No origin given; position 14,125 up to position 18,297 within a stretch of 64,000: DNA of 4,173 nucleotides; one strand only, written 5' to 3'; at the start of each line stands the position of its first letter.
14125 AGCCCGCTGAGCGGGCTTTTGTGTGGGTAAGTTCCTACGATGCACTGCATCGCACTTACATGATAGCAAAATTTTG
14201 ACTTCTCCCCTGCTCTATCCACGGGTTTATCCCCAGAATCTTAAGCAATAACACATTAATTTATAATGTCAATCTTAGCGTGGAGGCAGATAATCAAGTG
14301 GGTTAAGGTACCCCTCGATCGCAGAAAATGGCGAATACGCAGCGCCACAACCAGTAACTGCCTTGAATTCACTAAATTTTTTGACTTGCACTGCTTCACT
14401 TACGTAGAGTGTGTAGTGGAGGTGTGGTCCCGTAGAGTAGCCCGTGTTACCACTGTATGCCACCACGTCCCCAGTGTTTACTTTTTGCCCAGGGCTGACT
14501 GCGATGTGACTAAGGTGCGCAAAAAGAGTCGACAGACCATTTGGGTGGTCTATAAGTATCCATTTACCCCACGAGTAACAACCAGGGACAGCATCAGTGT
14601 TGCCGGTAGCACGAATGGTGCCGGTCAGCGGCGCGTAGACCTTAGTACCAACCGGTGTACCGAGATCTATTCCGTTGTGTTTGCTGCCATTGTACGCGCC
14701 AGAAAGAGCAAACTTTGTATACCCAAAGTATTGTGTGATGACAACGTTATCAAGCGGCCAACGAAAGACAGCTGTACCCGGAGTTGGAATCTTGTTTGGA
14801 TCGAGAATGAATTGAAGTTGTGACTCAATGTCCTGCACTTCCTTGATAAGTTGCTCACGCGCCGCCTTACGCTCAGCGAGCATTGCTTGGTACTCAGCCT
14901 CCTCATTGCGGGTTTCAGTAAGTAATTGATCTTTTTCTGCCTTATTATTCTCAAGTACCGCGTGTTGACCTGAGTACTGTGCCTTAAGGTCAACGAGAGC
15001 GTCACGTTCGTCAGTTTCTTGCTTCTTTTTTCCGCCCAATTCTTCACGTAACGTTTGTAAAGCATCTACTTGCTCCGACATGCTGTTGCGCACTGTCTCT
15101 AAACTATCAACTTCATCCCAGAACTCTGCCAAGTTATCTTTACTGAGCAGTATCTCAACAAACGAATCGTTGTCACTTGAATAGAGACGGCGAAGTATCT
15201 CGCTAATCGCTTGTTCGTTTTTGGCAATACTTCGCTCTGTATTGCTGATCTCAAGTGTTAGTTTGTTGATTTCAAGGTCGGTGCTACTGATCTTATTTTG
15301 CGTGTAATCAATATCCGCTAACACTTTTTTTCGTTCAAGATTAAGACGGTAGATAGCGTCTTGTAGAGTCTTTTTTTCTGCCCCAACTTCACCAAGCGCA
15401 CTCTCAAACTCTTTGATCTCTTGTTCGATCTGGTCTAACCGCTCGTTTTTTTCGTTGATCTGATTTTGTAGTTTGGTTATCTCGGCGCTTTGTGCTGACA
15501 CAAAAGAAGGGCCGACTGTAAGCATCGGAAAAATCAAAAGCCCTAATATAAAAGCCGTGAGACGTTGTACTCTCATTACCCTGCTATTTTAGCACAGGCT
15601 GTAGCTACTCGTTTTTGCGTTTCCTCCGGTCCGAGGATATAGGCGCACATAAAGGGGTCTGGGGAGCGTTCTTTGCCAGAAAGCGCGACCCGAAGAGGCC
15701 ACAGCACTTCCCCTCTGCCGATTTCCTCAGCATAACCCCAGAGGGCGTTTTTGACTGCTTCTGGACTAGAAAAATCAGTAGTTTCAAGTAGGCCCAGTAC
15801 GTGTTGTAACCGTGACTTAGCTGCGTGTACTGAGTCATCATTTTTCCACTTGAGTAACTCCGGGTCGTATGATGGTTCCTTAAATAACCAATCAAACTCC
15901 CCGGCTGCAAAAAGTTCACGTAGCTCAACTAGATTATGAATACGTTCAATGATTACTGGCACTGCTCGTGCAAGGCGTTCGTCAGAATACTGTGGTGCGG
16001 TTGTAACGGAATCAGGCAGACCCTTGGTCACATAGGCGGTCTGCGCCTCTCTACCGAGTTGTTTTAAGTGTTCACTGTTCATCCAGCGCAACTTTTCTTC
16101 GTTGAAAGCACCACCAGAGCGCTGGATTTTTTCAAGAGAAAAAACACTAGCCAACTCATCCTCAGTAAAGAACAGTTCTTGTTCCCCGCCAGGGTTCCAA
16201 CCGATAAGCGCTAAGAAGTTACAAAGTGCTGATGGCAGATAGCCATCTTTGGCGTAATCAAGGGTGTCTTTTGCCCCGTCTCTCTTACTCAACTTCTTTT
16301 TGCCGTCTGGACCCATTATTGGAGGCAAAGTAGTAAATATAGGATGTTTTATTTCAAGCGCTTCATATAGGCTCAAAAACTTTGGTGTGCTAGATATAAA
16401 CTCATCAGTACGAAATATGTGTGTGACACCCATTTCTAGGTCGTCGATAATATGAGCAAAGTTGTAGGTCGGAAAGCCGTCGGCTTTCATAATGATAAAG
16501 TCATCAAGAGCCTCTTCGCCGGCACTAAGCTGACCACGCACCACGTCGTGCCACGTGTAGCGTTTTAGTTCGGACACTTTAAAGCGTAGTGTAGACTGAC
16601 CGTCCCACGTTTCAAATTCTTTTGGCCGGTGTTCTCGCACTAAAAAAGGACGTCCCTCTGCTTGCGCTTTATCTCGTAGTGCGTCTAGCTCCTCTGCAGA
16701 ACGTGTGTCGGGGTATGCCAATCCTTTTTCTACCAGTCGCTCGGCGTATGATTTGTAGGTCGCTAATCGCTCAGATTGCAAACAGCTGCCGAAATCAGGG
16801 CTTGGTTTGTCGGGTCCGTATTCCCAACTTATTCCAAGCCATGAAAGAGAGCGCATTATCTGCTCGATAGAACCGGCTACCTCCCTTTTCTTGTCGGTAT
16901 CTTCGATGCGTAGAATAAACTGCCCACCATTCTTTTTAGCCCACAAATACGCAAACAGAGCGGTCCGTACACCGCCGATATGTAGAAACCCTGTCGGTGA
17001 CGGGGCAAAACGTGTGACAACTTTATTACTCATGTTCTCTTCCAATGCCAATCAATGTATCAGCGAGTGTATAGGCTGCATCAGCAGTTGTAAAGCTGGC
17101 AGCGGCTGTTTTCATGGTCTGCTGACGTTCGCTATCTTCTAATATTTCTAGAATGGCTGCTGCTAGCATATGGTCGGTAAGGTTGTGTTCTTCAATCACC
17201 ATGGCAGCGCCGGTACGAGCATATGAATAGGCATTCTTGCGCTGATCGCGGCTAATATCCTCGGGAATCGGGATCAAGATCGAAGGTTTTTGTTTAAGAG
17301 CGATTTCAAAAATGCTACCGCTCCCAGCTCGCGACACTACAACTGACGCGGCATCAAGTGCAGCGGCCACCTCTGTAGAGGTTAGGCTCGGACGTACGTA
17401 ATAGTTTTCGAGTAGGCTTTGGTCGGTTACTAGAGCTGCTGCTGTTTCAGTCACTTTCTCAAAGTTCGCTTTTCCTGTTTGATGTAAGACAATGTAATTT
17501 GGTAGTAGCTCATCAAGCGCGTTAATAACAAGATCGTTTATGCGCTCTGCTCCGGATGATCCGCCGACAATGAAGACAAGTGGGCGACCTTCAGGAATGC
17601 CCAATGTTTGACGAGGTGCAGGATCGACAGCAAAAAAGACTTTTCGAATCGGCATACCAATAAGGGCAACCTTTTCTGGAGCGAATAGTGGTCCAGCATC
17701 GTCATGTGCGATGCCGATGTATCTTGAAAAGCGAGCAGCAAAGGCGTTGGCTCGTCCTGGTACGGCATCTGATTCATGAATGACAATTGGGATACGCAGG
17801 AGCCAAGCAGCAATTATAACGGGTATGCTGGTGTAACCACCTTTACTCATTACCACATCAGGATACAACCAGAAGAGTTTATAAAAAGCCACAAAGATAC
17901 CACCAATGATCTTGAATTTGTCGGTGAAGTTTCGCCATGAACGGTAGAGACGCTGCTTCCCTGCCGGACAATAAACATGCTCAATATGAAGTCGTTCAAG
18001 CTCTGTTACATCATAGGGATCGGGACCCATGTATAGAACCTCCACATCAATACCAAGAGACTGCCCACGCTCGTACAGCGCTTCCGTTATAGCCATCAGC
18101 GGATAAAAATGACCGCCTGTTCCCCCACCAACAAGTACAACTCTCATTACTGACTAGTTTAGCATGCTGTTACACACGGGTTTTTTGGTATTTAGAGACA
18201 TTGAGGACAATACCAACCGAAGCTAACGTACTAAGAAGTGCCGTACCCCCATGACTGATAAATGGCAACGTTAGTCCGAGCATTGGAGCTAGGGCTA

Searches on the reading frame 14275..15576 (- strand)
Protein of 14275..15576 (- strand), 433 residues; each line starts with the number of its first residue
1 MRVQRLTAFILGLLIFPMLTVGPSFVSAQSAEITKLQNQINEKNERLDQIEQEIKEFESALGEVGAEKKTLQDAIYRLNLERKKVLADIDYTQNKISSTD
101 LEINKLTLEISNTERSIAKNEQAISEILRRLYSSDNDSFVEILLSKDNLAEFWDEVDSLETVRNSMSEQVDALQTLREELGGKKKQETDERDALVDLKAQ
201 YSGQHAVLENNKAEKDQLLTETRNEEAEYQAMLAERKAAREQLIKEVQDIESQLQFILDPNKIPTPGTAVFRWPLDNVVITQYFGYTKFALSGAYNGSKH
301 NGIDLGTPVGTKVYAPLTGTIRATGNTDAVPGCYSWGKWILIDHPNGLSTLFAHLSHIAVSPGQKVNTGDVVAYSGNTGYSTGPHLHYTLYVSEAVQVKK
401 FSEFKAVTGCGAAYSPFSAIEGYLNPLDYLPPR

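Call 6: search_protein_families(library=pfam, proteins=[window:14275-15576:-], max_evalue=0.01)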
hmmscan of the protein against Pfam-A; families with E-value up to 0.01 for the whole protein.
window:14275-15576:- (433 aa): 1 family
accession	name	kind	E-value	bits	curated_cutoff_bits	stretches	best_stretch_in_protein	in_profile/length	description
PF01551.29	Peptidase_M23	-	2.2e-27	95.5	28.7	1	299-393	2-90/96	Peptidase family M23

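Call 15: find_related_loci(query=window:14275-15576:-, collection=genome_contigs, flank=6000)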
Query window:14275-15576:- (433 aa) in genome_contigs; peptide patterns used: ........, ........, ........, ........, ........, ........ (x = any residue, [..] = any of these).
91 stretches matched a pattern; 23 encode a relative of the query (tblastn E <= 1e-3); 23 distinct loci.
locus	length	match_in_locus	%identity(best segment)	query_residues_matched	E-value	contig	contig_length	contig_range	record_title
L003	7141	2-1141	78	54-431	0e+0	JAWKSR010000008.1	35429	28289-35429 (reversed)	MAG: Candidatus Paceibacterota bacterium isolate AC3.73 AC3.73.fa-8, whole genome shotgun sequence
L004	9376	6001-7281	68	4-431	0e+0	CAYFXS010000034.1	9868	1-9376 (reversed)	MAG TPA_asm: uncultured Candidatus Saccharibacteria bacterium isolate ERP108616_co2_42 genome assembly, contig: NODE_129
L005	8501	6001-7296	63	1-432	0e+0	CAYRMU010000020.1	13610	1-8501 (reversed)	MAG TPA_asm: uncultured Candidatus Saccharibacteria bacterium isolate SRP219642_co8_65 genome assembly, contig: NODE_666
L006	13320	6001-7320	66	1-432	0e+0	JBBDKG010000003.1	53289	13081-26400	MAG: Candidatus Paceibacterota bacterium isolate LejiaA_53_16 Lejia_A_1072_length_53289_cov_9, whole genome shotgun sequ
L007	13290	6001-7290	63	1-431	0e+0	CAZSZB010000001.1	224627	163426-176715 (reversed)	MAG TPA_asm: uncultured Candidatus Saccharibacteria bacterium isolate binchicken_co173_41 genome assembly, contig: NODE_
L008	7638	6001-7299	62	1-432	0e+0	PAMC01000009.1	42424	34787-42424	MAG: bacterium isolate SAT3048 217990, whole genome shotgun sequence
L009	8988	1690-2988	62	1-432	0e+0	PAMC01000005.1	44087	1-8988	MAG: bacterium isolate SAT3048 216146, whole genome shotgun sequence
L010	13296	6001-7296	61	1-431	9e-180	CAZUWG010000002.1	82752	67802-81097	MAG TPA_asm: uncultured Candidatus Saccharibacteria bacterium isolate SRP319275_co5_76 genome assembly, contig: NODE_78_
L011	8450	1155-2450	61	4-432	9e-179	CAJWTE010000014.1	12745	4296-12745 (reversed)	TPA_asm: uncultured bacterium isolate ERR599159_bin.42_MetaBAT_v2.12.1_MAG genome assembly, contig: NODE_2270_length_127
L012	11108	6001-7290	59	1-431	3e-178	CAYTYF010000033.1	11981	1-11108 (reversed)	MAG TPA_asm: uncultured Candidatus Saccharibacteria bacterium isolate SRP342105_co2_33 genome assembly, contig: NODE_567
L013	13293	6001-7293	58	1-432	1e-176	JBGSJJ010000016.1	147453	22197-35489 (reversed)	MAG: Candidatus Paceibacteria bacterium isolate JTS-AC154 k141_314078, whole genome shotgun sequence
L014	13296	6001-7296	52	4-431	1e-150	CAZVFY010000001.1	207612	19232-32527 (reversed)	MAG TPA_asm: uncultured Candidatus Saccharibacteria bacterium isolate SRP063590_co1_123 genome assembly, contig: NODE_49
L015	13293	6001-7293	63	1-432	0e+0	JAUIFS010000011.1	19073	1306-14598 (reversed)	MAG: bacterium isolate Co_bin.11 NODE_16189_length_19073_cov_1.125303, whole genome shotgun sequence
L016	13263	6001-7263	63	3-424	0e+0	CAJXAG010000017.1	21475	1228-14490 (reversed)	TPA_asm: uncultured bacterium isolate ERR599159_bin.108_MetaBAT_v2.12.1_MAG genome assembly, contig: NODE_888_length_214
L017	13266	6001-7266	44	10-431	3e-117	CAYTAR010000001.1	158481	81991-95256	MAG TPA_asm: uncultured Candidatus Saccharibacteria bacterium isolate SRP319275_co5_193 genome assembly, contig: NODE_10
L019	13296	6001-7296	41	1-431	8e-113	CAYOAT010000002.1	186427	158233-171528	MAG TPA_asm: uncultured Candidatus Saccharibacteria bacterium isolate binchicken_co113_255 genome assembly, contig: NODE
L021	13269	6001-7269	40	14-431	1e-104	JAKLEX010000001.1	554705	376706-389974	MAG: Patescibacteria group bacterium isolate RA.bin143 RA.bin143_1, whole genome shotgun sequence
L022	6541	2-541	79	252-431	3e-101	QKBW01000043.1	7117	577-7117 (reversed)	MAG: Candidatus Kaiserbacteria bacterium isolate SZUA-408 scaffold_45262, whole genome shotgun sequence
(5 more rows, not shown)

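Call 39: search_protein_families(library=pfam, proteins=[L006:7826-8812:+, L022:1924-2895:+, L011:2600-3565:+, L012:7303-8217:+, L013:7306-8328:+, L015:7496-8416:+, L019:7306-8376:+, L021:7301-8377:+, L016:8837-9889:+, L009:4416-5372:+], max_evalue=0.001)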
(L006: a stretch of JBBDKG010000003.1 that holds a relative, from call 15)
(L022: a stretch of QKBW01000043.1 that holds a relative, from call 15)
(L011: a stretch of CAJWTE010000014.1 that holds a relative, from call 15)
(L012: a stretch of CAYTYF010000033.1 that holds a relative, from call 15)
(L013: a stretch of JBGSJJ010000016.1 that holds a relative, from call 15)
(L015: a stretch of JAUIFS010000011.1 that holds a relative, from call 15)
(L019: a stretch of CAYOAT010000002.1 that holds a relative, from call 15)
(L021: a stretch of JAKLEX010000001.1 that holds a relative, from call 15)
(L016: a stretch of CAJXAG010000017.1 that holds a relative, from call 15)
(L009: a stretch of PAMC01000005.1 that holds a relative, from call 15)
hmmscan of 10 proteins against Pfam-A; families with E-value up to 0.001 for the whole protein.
L006:7826-8812:+ (328 aa): 4 families
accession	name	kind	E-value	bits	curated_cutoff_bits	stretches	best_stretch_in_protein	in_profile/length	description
PF00589.27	Phage_integrase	-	9.7e-38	130.1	27.1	1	128-304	2-170/172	Phage integrase family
PF02899.23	Phage_int_SAM_1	-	1.7e-10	41.4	22.3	1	16-105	3-82/83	Phage integrase, N-terminal SAM-like domain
PF13495.12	Phage_int_SAM_4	-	2.7e-07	31.3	27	1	17-108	5-84/85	Phage integrase, N-terminal SAM-like domain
PF13102.12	Phage_int_SAM_5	-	0.00095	19.9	22.3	0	19-101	8-81/98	Phage integrase SAM-like domain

L022:1924-2895:+ (323 aa): 4 families
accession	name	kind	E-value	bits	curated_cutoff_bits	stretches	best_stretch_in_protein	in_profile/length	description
PF00589.27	Phage_integrase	-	4.4e-41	141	27.1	1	128-306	2-171/172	Phage integrase family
PF02899.23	Phage_int_SAM_1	-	2e-12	47.6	22.3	1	17-105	4-82/83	Phage integrase, N-terminal SAM-like domain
PF13495.12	Phage_int_SAM_4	-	7.4e-08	33.1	27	1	17-107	5-83/85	Phage integrase, N-terminal SAM-like domain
PF13102.12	Phage_int_SAM_5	-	0.00023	21.9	22.3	0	20-99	9-79/98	Phage integrase SAM-like domain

L011:2600-3565:+ (321 aa): 3 families
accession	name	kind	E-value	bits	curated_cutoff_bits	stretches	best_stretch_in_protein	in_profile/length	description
PF03446.21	NAD_binding_2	-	2.9e-16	60.4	21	1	11-163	3-154/161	NAD binding domain of 6-phosphogluconate dehydrogenase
PF00393.24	6PGD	-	9.9e-05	22.3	27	0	175-203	1-29/290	6-phosphogluconate dehydrogenase, C-terminal domain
PF02826.25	2-Hacid_dh_C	-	0.00016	21.5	25.1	1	6-61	35-89/178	D-isomer specific 2-hydroxyacid dehydrogenase, NAD binding domain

L012:7303-8217:+ (304 aa): 3 families
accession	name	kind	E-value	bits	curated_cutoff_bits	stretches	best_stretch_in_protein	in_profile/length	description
PF01343.23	Peptidase_S49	-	7.3e-26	91.4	24.9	1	149-295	4-150/154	Peptidase family S49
PF25145.1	NfeD1b_N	-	2.2e-08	34.3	40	1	114-192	23-100/189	NfeD1b, N-terminal domain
PF00574.28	CLP_protease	-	3.5e-07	30.7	20.2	1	90-174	13-97/182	Clp protease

L013:7306-8328:+ (340 aa): 0 families

L015:7496-8416:+ (306 aa): 5 families
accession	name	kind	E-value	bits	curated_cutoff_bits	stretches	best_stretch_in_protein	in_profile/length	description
PF03446.21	NAD_binding_2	-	3.5e-31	108.8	21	1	6-156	1-153/161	NAD binding domain of 6-phosphogluconate dehydrogenase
PF00393.24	6PGD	-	1.1e-11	45.2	27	1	170-197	1-28/290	6-phosphogluconate dehydrogenase, C-terminal domain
PF03807.23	F420_oxidored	-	4.7e-06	27.5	21.6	1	7-98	2-93/94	NADP oxidoreductase coenzyme F420-dependent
PF01210.29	NAD_Gly3P_dh_N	-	0.00038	20.9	23.1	0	7-116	2-122/158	NAD-dependent glycerol-3-phosphate dehydrogenase N-terminus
PF02826.25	2-Hacid_dh_C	-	0.00077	19.3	25.1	0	4-94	36-124/178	D-isomer specific 2-hydroxyacid dehydrogenase, NAD binding domain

L019:7306-8376:+ (356 aa): 2 families
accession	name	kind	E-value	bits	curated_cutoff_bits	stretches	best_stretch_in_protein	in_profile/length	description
PF02388.22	FemAB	-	9e-23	81.2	24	2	247-343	309-401/406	FemAB family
PF13480.13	Acetyltransf_6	-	2.3e-05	25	22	1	173-305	8-141/143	Acetyltransferase (GNAT) domain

L021:7301-8377:+ (358 aa): 2 families
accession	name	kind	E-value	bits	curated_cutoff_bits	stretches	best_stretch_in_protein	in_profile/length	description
PF02388.22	FemAB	-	2.1e-23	83.2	24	2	249-344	309-400/406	FemAB family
PF13480.13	Acetyltransf_6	-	5e-07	30.4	22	1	175-302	4-137/143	Acetyltransferase (GNAT) domain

L016:8837-9889:+ (350 aa): 4 families
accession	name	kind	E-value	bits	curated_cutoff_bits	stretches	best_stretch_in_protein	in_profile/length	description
PF00589.27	Phage_integrase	-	1.3e-40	139.5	27.1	1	154-332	2-171/172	Phage integrase family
PF02899.23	Phage_int_SAM_1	-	9.3e-13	48.7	22.3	1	43-131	4-82/83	Phage integrase, N-terminal SAM-like domain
PF13495.12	Phage_int_SAM_4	-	6.6e-08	33.3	27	1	43-133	5-83/85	Phage integrase, N-terminal SAM-like domain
PF13102.12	Phage_int_SAM_5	-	1.5e-05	25.7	22.3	1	46-126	9-80/98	Phage integrase SAM-like domain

L009:4416-5372:+ (318 aa): 4 families
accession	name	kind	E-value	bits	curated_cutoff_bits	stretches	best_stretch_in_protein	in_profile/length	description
PF00589.27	Phage_integrase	-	3.4e-31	108.7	27.1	1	151-303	20-170/172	Phage integrase family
PF02899.23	Phage_int_SAM_1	-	2e-07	31.6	22.3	1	13-104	2-80/83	Phage integrase, N-terminal SAM-like domain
PF13102.12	Phage_int_SAM_5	-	1.1e-06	29.3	22.3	1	21-102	15-81/98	Phage integrase SAM-like domain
PF13495.12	Phage_int_SAM_4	-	2.8e-06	28.1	27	1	11-98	1-73/85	Phage integrase, N-terminal SAM-like domain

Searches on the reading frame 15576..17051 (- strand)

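Call 6: search_protein_families(library=pfam, proteins=[window:15576-17051:-], max_evalue=0.01)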
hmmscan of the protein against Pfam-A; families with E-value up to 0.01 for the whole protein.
window:15576-17051:- (491 aa): 2 families
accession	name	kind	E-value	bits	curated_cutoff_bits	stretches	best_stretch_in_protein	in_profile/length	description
PF00749.27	tRNA-synt_1c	-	3.9e-87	292.5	23.4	1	10-323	1-314/314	tRNA synthetases class I (E and Q), catalytic domain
PF19269.4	Anticodon_2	-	5.6e-20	72.6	23.6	1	355-485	11-140/141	Anticodon binding domain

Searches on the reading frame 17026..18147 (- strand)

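Call 6: search_protein_families(library=pfam, proteins=[window:17026-18147:-], max_evalue=0.01)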
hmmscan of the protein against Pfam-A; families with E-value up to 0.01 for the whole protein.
window:17026-18147:- (373 aa): 5 families
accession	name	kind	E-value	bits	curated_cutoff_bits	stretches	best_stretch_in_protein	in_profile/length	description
PF04101.22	Glyco_tran_28_C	-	1.6e-33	116.6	22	1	191-358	2-163/166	Glycosyltransferase family 28 C-terminal domain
PF03033.26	Glyco_transf_28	-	6.7e-27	94.7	26.2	1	3-142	1-135/139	Glycosyltransferase family 28 N-terminal domain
PF13579.12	Glyco_trans_4_4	-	9.6e-06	26.5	29.7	1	21-142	7-118/158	Glycosyl transferase 4-like domain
PF06722.18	EryCIII-like_C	-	0.0024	18.3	31.7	1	262-344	43-121/145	Erythromycin biosynthesis protein CIII-like, C-terminal domain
PF00201.24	UDPGT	-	0.0042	16.4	19.5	1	270-342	344-413/499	UDP-glucoronosyl and UDP-glucosyl transferase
